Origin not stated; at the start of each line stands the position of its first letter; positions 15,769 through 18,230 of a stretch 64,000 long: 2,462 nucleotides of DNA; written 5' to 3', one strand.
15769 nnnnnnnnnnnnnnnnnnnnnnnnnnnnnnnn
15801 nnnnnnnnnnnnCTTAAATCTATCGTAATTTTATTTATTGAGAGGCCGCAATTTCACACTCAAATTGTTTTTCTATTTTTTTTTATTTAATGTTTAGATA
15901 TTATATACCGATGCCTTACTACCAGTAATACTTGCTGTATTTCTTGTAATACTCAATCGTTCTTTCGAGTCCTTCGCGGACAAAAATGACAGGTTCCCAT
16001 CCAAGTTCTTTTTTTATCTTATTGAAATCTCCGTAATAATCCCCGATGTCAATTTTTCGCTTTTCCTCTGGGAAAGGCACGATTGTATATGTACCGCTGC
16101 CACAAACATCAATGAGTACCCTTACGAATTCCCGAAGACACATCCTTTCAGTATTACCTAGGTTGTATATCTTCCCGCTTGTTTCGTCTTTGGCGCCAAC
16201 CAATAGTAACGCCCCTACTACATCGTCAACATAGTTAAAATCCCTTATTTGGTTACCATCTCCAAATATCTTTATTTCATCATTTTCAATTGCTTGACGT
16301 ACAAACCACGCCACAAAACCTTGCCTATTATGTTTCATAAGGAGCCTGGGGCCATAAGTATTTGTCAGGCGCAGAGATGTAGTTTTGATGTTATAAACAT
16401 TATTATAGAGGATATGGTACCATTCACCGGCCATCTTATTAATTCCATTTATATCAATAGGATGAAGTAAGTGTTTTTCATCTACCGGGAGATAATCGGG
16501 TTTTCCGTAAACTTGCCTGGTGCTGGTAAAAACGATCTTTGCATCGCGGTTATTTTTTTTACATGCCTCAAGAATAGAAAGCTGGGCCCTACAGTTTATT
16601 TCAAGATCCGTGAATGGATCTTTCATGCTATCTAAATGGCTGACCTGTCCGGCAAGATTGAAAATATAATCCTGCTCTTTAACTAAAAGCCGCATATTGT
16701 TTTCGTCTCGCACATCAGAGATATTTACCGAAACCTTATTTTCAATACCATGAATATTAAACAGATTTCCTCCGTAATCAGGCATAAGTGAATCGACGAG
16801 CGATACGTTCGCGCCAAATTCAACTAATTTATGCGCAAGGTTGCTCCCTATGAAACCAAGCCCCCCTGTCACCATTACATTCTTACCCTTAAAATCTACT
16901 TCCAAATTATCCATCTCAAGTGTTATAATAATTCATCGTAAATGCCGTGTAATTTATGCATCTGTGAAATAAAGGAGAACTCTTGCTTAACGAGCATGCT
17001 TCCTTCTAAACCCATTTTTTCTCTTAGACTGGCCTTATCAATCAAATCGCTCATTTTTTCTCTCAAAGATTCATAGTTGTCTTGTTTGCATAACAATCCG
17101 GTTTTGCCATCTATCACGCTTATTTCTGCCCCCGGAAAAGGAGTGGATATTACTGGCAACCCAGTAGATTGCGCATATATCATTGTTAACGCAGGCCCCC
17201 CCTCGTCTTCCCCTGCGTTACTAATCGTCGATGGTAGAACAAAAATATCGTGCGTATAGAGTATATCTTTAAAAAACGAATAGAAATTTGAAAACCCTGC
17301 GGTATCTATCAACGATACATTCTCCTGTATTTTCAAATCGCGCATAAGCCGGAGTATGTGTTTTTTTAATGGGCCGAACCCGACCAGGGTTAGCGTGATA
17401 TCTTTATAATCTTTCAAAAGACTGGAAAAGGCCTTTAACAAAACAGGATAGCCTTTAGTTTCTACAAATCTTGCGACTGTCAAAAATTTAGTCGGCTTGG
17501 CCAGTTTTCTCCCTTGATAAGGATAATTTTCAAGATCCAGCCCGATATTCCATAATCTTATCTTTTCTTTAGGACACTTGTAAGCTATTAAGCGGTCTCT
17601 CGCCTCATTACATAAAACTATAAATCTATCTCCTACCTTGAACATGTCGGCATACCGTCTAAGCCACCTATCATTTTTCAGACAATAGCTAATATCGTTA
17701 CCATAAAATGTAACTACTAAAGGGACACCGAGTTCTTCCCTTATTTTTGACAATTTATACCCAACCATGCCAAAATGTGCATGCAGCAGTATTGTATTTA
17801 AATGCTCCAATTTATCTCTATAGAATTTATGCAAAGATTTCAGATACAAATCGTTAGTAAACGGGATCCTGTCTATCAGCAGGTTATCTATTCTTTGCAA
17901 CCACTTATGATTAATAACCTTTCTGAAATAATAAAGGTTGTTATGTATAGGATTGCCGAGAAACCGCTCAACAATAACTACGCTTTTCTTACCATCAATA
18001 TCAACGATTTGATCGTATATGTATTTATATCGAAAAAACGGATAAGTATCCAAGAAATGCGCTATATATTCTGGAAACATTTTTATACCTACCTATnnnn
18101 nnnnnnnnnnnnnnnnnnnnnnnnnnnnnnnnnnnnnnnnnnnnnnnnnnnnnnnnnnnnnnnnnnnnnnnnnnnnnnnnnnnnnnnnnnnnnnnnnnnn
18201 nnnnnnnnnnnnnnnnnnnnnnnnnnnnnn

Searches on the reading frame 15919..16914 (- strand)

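Call 6: search_protein_families(library=pfam, proteins=[window:15919-16914:-], max_evalue=0.00001)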
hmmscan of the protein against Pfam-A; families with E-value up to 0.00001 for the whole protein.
window:15919-16914:- (331 aa): 6 families
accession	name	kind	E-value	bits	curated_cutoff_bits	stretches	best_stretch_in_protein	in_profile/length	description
PF01370.27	Epimerase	-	2.8e-47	161.6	20.9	1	13-253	1-240/240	NAD dependent epimerase/dehydratase family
PF16363.11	GDP_Man_Dehyd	-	1.1e-46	160.2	27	1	14-318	1-331/332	GDP-mannose 4,6 dehydratase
PF01073.25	3Beta_HSD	-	2.5e-13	50.2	22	1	14-239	1-228/280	3-beta hydroxysteroid dehydrogenase/isomerase family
PF04321.23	RmlD_sub_bind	-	3.3e-12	46.5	27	1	12-285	2-245/287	RmlD substrate binding domain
PF07993.18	NAD_binding_4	-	3.1e-06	27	20.1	0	71-148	79-152/258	Male sterility protein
PF02719.21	Polysacc_synt_2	-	3.3e-06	26.9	20.2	0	13-270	1-246/293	Polysaccharide biosynthesis protein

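Call 70: search_protein_families(library=ncbifam, proteins=[window:15919-16914:-], max_evalue=1e-8)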
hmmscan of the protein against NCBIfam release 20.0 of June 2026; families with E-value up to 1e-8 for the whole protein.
window:15919-16914:- (331 aa): 20 families
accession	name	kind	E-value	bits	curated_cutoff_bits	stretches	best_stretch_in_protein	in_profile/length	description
TIGR01181.1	dTDP_gluc_dehyt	equivalog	4.4e-44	150.9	365.1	1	13-329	2-317/321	dTDP-glucose 4,6-dehydratase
TIGR04180.1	EDH_00030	hypoth_equivalog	7.5e-38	130.3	475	1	13-308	1-294/297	NAD-dependent 4,6-dehydratase LegB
TIGR01179.1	galE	equivalog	1.6e-34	119.2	262.3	1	13-309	2-310/332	UDP-glucose 4-epimerase GalE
TIGR02197.1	heptose_epim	equivalog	2.7e-29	102.3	274.6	1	13-324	1-314/316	ADP-glyceromanno-heptose 6-epimerase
NF011728.1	PRK15181.1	equivalog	4.3e-26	91.7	760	1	10-329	15-344/348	Vi polysaccharide biosynthesis UDP-N-acetylglucosaminuronic acid C-4 epimerase TviC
TIGR02622.1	CDP_4_6_dhtase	equivalog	1e-19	70.9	278.45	1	8-326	2-333/352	CDP-glucose 4,6-dehydratase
NF008872.0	PRK11908.1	equivalog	2.5e-19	69.5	294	1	11-325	2-337/349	bifunctional UDP-4-keto-pentose/UDP-xylose synthase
NF007582.0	PRK10217.1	equivalog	3e-19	69.4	698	1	11-325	2-333/355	dTDP-glucose 4,6-dehydratase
NF007490.0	PRK10084.1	subfamily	5.8e-19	68.3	649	1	13-327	3-338/361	dTDP-glucose 4,6-dehydratase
NF007956.0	PRK10675.1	subfamily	1.5e-16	60.4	394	1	12-312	2-318/338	UDP-glucose 4-epimerase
NF043036.1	ErythonDh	equivalog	1.9e-16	60.2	325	1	12-166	2-159/321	D-erythronate dehydrogenase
NF008360.0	PRK11150.1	equivalog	3.4e-16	59.3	452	1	13-286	2-269/310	ADP-glyceromanno-heptose 6-epimerase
NF047922.1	GDPFucSynFcl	equivalog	6.3e-14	52.1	500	1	81-325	54-303/308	GDP-L-fucose synthase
NF005998.1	PRK08125.1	equivalog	7.3e-13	47.8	777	1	10-323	315-649/649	bifunctional UDP-4-amino-4-deoxy-L-arabinose formyltransferase/UDP-glucuronic acid oxidase ArnA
NF042423.1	oxyalk_red_Shew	equivalog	4.9e-12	45.6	580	1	9-265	7-251/331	2-alkyl-3-oxoalkanoate reductase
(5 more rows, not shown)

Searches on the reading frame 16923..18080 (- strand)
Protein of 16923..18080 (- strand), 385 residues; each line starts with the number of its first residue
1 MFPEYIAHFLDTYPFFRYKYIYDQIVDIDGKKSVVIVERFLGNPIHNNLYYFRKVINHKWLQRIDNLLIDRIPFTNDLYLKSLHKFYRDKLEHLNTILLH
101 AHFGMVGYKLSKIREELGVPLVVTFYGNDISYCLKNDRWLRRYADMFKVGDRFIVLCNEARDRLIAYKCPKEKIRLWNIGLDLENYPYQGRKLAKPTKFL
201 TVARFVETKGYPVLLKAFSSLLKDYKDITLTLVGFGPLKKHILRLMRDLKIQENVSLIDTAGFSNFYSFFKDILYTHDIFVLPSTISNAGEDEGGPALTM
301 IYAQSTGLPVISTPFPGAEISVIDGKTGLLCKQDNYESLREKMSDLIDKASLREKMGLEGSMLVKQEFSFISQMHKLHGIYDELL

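Call 6: search_protein_families(library=pfam, proteins=[window:16923-18080:-], max_evalue=0.00001)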
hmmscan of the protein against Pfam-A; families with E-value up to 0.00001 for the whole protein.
window:16923-18080:- (385 aa): 3 families
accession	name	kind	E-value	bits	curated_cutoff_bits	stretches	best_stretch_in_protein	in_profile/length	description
PF00534.26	Glycos_transf_1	-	1.3e-23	83.8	26.4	1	192-357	11-166/172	Glycosyl transferases group 1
PF13692.12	Glyco_trans_1_4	-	4.3e-20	72.9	27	1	198-348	3-141/142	Glycosyl transferases group 1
PF13439.12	Glyco_transf_4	-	3.6e-09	37.3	28.5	1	91-184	68-169/170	Glycosyltransferase Family 4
